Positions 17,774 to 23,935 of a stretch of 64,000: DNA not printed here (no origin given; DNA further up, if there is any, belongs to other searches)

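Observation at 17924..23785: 1953-aa YD-repeat protein with no toxin tip, embedded between the BY-kinase and the LCP ligase of a glycan locus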

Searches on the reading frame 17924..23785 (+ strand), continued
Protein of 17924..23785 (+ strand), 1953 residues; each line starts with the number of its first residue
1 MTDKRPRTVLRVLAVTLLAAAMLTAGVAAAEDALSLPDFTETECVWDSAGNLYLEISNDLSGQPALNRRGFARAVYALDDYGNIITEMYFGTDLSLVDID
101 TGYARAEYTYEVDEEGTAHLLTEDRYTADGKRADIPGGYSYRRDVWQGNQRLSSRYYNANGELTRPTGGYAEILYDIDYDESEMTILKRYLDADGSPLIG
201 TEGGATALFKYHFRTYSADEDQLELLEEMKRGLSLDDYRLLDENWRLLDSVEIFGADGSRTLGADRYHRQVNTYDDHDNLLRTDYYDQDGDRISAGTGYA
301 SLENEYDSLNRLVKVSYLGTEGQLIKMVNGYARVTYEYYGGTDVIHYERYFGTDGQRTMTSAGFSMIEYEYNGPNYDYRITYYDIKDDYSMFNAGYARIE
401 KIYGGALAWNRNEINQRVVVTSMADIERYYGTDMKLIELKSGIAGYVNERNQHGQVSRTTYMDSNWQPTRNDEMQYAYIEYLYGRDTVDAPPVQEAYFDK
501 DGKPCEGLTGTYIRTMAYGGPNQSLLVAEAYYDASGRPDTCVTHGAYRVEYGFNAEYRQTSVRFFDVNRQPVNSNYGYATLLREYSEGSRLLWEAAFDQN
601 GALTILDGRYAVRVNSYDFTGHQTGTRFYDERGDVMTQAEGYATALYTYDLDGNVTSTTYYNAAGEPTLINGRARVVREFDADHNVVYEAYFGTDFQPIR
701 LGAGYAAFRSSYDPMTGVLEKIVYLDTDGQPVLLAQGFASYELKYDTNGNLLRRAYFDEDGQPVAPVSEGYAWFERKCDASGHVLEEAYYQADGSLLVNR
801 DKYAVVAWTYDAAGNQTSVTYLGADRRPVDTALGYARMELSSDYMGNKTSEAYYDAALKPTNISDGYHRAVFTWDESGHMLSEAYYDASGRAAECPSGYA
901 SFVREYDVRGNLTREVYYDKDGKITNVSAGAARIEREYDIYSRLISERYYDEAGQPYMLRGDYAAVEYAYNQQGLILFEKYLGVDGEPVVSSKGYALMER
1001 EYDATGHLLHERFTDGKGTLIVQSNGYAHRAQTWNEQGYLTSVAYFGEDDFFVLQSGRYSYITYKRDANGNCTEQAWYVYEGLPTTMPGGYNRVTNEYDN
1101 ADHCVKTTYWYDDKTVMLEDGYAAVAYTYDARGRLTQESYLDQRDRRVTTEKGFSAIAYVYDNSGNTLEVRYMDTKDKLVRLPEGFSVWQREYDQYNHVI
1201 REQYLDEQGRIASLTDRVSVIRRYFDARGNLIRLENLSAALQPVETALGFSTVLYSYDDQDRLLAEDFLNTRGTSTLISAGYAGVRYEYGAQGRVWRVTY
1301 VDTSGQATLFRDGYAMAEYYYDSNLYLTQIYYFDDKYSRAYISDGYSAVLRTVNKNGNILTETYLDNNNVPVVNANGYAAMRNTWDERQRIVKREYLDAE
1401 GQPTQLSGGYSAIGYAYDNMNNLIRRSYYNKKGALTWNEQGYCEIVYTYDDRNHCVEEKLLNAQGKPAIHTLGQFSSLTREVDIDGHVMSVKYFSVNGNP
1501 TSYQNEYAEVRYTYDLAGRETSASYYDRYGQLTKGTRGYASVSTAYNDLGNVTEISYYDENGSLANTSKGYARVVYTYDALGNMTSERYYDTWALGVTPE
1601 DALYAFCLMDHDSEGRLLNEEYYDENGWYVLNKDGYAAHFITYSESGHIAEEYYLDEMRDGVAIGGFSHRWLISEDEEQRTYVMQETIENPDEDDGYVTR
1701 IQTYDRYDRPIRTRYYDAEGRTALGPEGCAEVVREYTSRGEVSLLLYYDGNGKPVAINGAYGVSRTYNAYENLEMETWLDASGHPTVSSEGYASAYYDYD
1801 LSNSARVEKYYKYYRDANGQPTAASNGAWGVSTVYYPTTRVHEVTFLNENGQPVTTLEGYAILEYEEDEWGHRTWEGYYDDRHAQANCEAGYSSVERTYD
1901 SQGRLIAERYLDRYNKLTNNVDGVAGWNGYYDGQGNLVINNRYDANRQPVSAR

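Call 15: find_encoding_contigs(protein=P0003, flank=10000, max_places=3)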
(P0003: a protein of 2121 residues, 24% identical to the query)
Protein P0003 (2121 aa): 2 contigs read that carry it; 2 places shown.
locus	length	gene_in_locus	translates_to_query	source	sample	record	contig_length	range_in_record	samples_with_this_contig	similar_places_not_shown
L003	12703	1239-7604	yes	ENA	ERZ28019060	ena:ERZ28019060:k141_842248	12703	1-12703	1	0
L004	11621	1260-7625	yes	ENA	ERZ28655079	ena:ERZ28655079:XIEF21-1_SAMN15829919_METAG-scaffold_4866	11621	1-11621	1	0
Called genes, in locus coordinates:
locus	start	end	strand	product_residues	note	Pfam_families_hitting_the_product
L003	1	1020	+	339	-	?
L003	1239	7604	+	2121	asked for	PF05593:RHS_repeat (faint), PF07661:MORN_2 (faint), PF14684:Tricorn_C1 (faint), PF27244:GtfB_M (faint)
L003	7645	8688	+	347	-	PF08823:PG_binding_2 (faint), PF01471:PG_binding_1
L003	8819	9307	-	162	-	PF04542:Sigma70_r2, PF08281:Sigma70_r4_2, PF04545:Sigma70_r4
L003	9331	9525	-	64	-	-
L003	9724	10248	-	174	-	-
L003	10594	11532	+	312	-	PF18780:HNH_repeat, PF01844:HNH, PF14279:HNH_5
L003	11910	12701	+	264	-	?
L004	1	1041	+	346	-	?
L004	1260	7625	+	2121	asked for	PF05593:RHS_repeat (faint), PF07661:MORN_2 (faint), PF14684:Tricorn_C1 (faint), PF27244:GtfB_M (faint)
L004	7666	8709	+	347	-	PF08823:PG_binding_2 (faint), PF01471:PG_binding_1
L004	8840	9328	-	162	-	PF04542:Sigma70_r2, PF08281:Sigma70_r4_2, PF04545:Sigma70_r4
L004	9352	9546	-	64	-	-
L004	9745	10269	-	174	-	-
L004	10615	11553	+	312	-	PF18780:HNH_repeat, PF01844:HNH, PF14279:HNH_5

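Call 16: find_encoding_contigs(protein=P0002, flank=10000, max_places=3)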
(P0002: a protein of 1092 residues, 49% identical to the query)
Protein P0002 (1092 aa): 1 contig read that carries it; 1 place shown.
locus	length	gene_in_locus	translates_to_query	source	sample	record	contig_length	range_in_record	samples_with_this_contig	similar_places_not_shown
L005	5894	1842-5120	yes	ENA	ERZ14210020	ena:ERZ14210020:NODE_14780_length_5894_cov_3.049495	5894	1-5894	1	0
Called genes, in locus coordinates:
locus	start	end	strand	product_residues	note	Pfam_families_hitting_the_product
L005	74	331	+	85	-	-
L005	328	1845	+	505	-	PF02706:Wzz, PF06564:CBP_BcsQ, PF10609:ParA, PF13614:AAA_31, PF01656:CbiA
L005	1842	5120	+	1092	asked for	-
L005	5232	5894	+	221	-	?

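Call 34: find_related_loci(query=window:17924-23785:+, collection=genome_contigs, flank=10000)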
Query window:17924-23785:+ (1953 aa) in genome_contigs; peptide patterns used: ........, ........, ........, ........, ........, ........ (x = any residue, [..] = any of these).
19 stretches matched a pattern; 4 encode a relative of the query (tblastn E <= 1e-3); 4 distinct loci.
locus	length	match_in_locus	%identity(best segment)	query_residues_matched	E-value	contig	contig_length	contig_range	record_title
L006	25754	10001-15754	59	33-1953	0e+0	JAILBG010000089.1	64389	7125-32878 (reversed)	MAG: Clostridiales bacterium isolate RUI553 k141_2043051_flag=1_multi=13.0000_len=64389, whole genome shotgun sequence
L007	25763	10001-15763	59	33-1953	0e+0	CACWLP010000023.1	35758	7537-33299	MAG: uncultured Clostridiales bacterium isolate RUG10690 genome assembly, contig: RUG10690_asm_23, whole genome shotgun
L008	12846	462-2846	24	772-1589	4e-6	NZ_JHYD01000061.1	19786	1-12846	Ruminiclostridium cellobioparum DSM 1351 = ATCC 15832 T344DRAFT_scaffold00049.49_C, whole genome shotgun sequence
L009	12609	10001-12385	24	772-1589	7e-6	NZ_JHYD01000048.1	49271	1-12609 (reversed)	Ruminiclostridium cellobioparum DSM 1351 = ATCC 15832 T344DRAFT_scaffold00036.36_C, whole genome shotgun sequence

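Call 69: list_cluster_members(proteins=[window:17924-23785:+, window:23804-24874:+])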
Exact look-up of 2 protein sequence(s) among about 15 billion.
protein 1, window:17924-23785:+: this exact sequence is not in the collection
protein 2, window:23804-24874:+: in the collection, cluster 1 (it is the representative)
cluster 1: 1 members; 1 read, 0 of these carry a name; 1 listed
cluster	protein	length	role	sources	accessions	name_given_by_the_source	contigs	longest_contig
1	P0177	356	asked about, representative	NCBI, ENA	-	-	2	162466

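Call 73: search_protein_families(library=padloc, proteins=[window:17924-23785:+, P0005, P0012, P0014, P0011], max_evalue=0.001)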
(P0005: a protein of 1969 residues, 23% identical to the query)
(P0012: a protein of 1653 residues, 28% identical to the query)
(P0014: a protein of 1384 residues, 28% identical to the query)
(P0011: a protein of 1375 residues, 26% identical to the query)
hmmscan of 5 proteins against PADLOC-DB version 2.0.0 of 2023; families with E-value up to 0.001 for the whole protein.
window:17924-23785:+ (1953 aa): 0 families

P0005 (1969 aa): 0 families

P0012 (1653 aa): 0 families

P0014 (1384 aa): 34 families (the best 25 are shown)
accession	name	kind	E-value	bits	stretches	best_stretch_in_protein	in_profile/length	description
PDLC04042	PD-T4-6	-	3e-67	225.3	2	243-428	96-278/292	-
PDLC04061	PD-T4-6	-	2e-63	213.7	2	257-424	123-285/510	-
PDLC04053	PD-T4-6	-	2.3e-63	212.5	2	252-455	108-302/311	-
PDLC04043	PD-T4-6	-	1.6e-61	206.7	2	255-465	116-322/452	-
PDLC04054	PD-T4-6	-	4.4e-57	192.1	2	255-450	112-299/347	-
PDLC04047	PD-T4-6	-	1.3e-54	183.5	2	256-430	113-280/327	-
PDLC04138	mad6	-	1.6e-54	183.9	1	87-434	48-325/659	mads_6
PDLC04039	PD-T4-6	-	8.7e-52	174.6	2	249-451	107-302/458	-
PDLC04041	PD-T4-6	-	2.6e-51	173.3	2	242-451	115-294/443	-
PDLC04060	PD-T4-6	-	2.1e-48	163.5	2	257-422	111-269/486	-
PDLC04040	PD-T4-6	-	8.3e-45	151.5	2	256-444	104-289/547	-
PDLC04052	PD-T4-6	-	3.3e-44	149.9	2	256-431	115-285/496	-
PDLC01088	C3a189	-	1.8e-43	147.2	2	257-473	99-303/840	kinase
PDLC04048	PD-T4-6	-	2.2e-40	137.1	2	257-421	114-271/354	-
PDLC04057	PD-T4-6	-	2.8e-40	136.7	2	256-429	110-277/443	-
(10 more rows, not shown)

P0011 (1375 aa): 0 families

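Call 75: find_related_loci(query=A5, collection=metagenome_contigs, flank=4000)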
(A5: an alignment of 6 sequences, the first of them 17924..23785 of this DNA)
Query A5 (1953 aa) in metagenome_contigs; peptide patterns used: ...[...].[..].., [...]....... (x = any residue, [..] = any of these).
219 stretches matched a pattern; 52 encode a relative of the query (tblastn E <= 1e-3); 49 distinct loci.
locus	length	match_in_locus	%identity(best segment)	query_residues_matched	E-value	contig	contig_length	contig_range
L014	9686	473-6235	59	33-1953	0e+0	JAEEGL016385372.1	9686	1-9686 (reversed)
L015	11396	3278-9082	57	18-1953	0e+0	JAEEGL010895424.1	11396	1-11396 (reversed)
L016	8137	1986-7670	56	24-1953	0e+0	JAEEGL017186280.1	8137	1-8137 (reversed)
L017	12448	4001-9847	55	1-1953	0e+0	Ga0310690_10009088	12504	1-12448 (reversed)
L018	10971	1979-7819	56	12-1953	0e+0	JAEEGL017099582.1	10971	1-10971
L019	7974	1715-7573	55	7-1953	0e+0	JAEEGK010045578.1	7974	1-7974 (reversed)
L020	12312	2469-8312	55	4-1953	0e+0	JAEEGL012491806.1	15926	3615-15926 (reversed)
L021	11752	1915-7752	54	4-1953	0e+0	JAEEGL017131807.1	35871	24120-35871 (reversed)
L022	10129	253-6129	55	4-1953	0e+0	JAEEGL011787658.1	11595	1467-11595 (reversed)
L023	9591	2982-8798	53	12-1953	0e+0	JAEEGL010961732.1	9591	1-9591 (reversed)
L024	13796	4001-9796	54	22-1953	0e+0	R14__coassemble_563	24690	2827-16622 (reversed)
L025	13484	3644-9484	51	33-1953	0e+0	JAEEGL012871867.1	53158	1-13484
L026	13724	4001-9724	53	28-1953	0e+0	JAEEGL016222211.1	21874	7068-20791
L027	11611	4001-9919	50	4-1952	0e+0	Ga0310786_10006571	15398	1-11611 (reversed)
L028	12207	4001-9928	50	4-1953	0e+0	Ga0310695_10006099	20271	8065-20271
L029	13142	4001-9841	52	31-1953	0e+0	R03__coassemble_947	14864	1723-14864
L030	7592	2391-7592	55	22-1953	0e+0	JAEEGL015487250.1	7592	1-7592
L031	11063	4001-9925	50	4-1953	0e+0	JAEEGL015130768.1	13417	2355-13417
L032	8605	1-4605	61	11-1953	0e+0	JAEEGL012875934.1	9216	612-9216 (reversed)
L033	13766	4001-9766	53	28-1953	0e+0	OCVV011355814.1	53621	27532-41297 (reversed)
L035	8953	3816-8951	54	14-1953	0e+0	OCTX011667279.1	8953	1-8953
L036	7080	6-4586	57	38-1953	0e+0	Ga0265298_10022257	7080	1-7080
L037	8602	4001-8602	55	10-1953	0e+0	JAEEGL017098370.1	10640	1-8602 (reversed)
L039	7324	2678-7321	54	12-1953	0e+0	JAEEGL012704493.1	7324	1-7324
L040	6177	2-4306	58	29-1953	0e+0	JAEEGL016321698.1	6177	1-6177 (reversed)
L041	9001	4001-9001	50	18-1953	0e+0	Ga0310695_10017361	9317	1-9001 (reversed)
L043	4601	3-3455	61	29-1953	0e+0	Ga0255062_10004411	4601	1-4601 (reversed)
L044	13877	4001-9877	53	4-1953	0e+0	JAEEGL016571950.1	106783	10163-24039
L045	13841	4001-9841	56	12-1953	0e+0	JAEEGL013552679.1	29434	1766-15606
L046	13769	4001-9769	55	32-1953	0e+0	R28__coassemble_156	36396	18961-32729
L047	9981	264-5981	57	26-1953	0e+0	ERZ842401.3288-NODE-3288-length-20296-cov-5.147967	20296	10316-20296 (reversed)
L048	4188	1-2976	59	43-1953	0e+0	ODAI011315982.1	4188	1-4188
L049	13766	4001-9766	52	28-1953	0e+0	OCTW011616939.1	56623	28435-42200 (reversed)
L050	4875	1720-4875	53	12-1953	0e+0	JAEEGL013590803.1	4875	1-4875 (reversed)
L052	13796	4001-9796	56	21-1953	0e+0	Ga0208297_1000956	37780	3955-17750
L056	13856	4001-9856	53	25-1953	0e+0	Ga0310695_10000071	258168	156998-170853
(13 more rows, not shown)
